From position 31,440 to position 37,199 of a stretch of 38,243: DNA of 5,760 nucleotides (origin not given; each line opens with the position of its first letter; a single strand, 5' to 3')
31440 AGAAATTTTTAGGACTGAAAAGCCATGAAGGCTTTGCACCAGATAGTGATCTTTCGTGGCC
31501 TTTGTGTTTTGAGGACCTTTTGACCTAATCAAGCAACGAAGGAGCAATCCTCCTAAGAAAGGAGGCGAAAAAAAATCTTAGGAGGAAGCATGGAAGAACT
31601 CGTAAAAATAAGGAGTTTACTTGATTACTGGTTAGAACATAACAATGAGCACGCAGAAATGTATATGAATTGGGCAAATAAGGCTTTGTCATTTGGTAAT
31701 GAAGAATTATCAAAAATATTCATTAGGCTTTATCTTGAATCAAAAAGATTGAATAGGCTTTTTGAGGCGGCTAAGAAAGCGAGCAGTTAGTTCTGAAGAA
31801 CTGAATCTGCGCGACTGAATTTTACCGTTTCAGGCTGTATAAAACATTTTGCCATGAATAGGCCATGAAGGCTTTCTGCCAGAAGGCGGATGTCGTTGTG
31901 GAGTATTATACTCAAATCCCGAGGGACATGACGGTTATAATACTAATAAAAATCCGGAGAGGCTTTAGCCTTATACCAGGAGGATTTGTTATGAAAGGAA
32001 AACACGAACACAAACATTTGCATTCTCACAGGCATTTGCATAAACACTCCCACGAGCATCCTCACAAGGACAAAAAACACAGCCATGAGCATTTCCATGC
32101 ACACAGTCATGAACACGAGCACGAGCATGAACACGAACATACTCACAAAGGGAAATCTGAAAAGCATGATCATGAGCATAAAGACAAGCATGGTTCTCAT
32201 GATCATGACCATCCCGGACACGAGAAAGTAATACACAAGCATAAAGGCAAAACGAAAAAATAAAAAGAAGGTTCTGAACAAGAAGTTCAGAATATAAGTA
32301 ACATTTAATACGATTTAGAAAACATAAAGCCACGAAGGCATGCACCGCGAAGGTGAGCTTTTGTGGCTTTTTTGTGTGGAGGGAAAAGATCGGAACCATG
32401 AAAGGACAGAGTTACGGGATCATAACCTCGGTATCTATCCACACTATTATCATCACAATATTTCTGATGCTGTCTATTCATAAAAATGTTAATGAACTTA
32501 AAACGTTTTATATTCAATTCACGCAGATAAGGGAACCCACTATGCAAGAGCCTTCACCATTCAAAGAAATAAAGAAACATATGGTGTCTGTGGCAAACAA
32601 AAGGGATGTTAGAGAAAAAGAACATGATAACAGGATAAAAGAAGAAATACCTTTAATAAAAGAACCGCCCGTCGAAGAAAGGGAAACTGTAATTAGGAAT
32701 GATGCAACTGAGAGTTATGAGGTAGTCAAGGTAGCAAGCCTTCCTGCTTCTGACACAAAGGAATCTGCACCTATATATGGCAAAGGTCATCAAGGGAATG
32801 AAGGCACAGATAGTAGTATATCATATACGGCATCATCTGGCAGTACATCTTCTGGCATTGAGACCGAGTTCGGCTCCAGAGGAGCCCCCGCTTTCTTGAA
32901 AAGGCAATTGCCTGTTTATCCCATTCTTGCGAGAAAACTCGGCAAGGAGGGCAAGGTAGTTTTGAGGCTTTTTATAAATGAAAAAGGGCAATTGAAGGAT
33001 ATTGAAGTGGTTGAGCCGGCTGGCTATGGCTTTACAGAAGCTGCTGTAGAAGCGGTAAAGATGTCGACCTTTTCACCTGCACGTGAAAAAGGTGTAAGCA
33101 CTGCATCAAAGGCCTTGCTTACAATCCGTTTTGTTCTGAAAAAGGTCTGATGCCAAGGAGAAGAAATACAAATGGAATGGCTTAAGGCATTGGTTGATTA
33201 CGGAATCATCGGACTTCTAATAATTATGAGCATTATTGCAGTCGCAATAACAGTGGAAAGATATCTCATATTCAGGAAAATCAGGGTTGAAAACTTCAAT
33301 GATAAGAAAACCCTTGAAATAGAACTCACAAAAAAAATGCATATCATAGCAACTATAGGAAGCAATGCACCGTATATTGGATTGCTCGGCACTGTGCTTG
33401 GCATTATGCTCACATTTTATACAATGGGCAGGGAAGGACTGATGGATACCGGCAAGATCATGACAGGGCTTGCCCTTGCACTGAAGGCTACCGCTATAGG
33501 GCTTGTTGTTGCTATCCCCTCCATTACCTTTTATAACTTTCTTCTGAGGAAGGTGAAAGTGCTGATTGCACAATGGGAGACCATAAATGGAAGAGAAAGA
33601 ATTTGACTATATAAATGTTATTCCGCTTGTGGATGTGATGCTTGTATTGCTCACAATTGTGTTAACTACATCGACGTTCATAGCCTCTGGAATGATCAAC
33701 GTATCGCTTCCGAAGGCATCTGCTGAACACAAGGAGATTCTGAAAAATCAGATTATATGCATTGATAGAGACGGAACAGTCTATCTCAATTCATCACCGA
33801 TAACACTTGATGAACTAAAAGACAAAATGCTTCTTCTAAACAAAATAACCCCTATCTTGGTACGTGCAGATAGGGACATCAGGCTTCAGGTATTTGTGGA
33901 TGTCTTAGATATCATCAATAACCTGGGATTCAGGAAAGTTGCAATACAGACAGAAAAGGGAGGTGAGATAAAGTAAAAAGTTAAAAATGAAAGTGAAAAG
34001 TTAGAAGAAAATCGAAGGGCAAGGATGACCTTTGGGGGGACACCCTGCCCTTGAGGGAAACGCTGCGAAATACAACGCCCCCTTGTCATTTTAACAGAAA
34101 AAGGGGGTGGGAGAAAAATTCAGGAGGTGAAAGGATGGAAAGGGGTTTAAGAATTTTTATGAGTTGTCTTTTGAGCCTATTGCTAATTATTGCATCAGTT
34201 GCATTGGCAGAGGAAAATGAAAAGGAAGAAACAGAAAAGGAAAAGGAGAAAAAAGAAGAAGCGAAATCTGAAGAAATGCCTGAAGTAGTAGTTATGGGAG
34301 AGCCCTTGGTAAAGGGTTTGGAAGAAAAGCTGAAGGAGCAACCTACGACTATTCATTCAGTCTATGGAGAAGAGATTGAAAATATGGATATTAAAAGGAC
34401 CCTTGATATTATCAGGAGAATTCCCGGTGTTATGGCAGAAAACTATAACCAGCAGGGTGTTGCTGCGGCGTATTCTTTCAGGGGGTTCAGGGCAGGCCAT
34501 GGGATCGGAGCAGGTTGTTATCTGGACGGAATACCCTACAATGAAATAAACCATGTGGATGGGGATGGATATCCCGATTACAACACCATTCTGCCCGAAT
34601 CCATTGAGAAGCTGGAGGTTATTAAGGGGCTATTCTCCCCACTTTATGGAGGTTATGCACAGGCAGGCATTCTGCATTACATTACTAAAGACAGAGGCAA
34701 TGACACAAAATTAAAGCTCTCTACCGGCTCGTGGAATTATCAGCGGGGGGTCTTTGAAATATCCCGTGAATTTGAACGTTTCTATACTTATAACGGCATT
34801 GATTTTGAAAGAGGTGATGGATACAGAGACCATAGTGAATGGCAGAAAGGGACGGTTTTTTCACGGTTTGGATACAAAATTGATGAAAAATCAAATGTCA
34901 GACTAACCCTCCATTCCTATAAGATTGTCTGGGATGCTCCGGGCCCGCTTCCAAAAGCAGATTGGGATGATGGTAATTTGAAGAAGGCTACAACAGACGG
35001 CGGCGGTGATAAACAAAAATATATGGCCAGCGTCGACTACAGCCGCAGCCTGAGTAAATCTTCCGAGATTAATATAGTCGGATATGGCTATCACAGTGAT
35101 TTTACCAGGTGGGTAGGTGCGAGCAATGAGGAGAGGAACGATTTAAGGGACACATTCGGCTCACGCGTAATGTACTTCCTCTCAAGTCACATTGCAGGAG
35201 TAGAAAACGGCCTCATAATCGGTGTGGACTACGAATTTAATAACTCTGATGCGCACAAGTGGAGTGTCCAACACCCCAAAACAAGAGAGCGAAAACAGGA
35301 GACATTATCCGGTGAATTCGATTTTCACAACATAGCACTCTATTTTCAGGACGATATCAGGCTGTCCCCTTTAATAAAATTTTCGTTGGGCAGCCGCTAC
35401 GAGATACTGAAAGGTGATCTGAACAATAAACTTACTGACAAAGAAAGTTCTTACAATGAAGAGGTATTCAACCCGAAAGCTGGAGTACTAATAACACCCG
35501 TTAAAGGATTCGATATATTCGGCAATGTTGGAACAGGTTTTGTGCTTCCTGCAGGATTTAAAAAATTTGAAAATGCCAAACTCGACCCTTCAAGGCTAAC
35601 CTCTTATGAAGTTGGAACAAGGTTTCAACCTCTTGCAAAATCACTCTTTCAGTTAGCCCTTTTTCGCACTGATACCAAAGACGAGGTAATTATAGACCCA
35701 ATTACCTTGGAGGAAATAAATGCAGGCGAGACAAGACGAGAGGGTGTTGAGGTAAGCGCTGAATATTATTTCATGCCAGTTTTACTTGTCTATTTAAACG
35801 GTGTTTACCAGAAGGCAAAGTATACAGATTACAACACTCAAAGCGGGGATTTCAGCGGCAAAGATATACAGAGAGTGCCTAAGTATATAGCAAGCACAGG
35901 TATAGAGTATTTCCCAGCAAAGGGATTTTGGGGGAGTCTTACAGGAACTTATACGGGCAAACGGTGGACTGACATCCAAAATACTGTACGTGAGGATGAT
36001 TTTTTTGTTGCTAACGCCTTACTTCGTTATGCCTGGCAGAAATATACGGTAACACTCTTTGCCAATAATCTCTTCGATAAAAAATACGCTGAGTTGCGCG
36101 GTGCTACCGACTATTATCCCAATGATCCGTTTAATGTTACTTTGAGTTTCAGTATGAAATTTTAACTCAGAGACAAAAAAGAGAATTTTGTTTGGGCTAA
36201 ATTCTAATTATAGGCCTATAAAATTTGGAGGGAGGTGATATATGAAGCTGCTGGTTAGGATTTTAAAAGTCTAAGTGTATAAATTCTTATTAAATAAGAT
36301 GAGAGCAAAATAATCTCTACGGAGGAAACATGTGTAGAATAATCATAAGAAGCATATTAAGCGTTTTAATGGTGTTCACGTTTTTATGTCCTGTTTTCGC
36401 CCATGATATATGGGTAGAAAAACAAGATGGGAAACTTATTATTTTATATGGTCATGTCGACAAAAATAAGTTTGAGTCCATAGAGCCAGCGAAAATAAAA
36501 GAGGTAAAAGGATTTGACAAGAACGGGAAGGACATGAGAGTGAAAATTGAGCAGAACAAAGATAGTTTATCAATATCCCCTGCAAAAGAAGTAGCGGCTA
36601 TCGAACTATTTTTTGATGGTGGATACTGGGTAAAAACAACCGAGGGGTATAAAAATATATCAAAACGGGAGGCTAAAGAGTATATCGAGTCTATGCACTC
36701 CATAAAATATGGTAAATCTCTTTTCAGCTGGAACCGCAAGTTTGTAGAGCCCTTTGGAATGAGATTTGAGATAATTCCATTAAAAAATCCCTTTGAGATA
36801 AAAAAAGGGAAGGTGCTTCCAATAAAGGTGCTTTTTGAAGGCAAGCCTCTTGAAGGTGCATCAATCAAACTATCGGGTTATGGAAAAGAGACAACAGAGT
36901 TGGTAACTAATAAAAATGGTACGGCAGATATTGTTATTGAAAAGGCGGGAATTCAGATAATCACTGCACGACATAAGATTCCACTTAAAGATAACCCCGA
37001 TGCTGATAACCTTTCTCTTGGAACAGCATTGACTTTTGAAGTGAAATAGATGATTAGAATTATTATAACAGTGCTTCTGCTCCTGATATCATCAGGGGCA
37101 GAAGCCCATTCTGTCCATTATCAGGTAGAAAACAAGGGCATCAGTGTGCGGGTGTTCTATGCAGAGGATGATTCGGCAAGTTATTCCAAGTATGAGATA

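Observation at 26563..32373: Four copies of a roughly 50-60-nt structured repeat (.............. ... inner hairpin ... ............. + T-run), found only at the boundaries of the metal-locus transcription units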

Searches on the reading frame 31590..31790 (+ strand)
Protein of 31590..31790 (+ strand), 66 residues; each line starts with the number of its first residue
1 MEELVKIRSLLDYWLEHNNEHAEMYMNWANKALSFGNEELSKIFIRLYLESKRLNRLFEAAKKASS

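Call 8: search_protein_families(library=pfam, proteins=[window:31590-31790:+])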
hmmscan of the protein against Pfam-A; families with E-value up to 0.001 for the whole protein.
window:31590-31790:+ (66 aa): 0 families

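Call 51: search_protein_families(library=ncbifam, proteins=[window:31590-31790:+], max_evalue=0.01)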
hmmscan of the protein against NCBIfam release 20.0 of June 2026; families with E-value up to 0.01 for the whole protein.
window:31590-31790:+ (66 aa): 0 families

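Call 89: search_protein_families(library=pfam, proteins=[window:31590-31790:+], max_evalue=10)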
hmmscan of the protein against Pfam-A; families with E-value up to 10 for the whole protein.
window:31590-31790:+ (66 aa): 3 families
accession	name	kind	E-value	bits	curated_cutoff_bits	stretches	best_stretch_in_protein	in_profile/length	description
PF21861.2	RepB_C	-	0.027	14.9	27.3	1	3-53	19-57/58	Replication protein RepB, C-terminal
PF04012.17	PspA_IM30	-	0.074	13.1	33.9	1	4-45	49-90/220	PspA/IM30 family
PF09028.16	Mac-1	-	0.15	11.5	20.3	1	10-52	138-180/361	Mac 1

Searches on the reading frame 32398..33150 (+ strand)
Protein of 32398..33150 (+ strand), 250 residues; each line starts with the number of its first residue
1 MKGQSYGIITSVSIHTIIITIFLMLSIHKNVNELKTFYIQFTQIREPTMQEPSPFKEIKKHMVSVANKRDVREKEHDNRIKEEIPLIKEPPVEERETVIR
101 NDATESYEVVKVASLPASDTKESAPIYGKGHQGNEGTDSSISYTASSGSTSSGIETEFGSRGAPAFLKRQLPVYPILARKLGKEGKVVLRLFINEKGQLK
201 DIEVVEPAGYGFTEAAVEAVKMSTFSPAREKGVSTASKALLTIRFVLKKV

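Call 8: search_protein_families(library=pfam, proteins=[window:32398-33150:+])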
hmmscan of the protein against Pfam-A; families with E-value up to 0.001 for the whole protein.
window:32398-33150:+ (250 aa): 1 family
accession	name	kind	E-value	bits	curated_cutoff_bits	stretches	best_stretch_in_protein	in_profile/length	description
PF03544.19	TonB_C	-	1.8e-16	60.8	24.6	1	172-247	3-79/79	Gram-negative bacterial TonB protein C-terminal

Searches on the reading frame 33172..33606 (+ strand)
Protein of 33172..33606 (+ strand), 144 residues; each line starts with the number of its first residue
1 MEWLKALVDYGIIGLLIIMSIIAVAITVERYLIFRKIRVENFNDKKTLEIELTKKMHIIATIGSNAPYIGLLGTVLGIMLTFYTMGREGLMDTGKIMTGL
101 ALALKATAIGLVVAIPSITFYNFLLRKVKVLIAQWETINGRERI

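Call 7: search_protein_families(library=pfam, proteins=[window:33172-33606:+])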
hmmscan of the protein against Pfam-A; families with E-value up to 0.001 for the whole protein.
window:33172-33606:+ (144 aa): 1 family
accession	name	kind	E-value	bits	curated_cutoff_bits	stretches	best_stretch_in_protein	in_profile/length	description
PF01618.21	MotA_ExbB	-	1.3e-29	103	22.9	1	49-136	39-126/127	MotA/TolQ/ExbB proton channel family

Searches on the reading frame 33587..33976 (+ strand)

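Call 7: search_protein_families(library=pfam, proteins=[window:33587-33976:+])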
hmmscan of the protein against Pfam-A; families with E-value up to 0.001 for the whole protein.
window:33587-33976:+ (129 aa): 1 family
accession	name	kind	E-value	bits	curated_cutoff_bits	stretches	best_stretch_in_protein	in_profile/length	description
PF02472.21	ExbD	-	3e-23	82.7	25.4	1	7-124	6-127/128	Biopolymer transport protein ExbD/TolR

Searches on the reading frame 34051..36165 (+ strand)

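Call 7: search_protein_families(library=pfam, proteins=[window:34051-36165:+])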
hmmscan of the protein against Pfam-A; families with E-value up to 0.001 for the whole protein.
window:34051-36165:+ (704 aa): 3 families
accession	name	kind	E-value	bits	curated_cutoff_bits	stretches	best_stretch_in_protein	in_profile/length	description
PF00593.30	TonB_dep_Rec_b-barrel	-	4.4e-42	145.9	27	1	263-674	20-436/436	TonB dependent receptor-like, beta-barrel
PF07715.20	Plug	-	1.8e-17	64.2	23.9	1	94-207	2-107/107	TonB-dependent Receptor Plug Domain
PF25183.1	OMP_b-brl_4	-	0.0007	18.5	30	0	410-486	350-424/838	Outer membrane beta barrel domain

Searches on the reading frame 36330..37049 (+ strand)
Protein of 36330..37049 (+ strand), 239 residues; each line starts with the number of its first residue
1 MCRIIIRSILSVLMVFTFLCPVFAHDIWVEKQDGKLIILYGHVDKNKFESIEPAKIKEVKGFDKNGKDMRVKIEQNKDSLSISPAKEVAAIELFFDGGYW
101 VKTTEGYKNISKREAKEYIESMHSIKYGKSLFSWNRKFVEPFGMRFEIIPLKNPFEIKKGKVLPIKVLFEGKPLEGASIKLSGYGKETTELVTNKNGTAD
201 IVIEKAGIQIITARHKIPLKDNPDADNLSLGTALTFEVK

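Call 7: search_protein_families(library=pfam, proteins=[window:36330-37049:+])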
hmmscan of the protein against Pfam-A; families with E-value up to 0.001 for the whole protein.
window:36330-37049:+ (239 aa): 1 family
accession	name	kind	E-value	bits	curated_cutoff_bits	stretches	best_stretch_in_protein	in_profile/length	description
PF10670.15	DUF4198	-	1.4e-26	94.4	34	1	23-216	2-208/209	Domain of unknown function (DUF4198)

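Call 51: search_protein_families(library=ncbifam, proteins=[window:36330-37049:+], max_evalue=0.01)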
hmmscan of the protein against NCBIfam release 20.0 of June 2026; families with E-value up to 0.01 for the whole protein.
window:36330-37049:+ (239 aa): 0 families
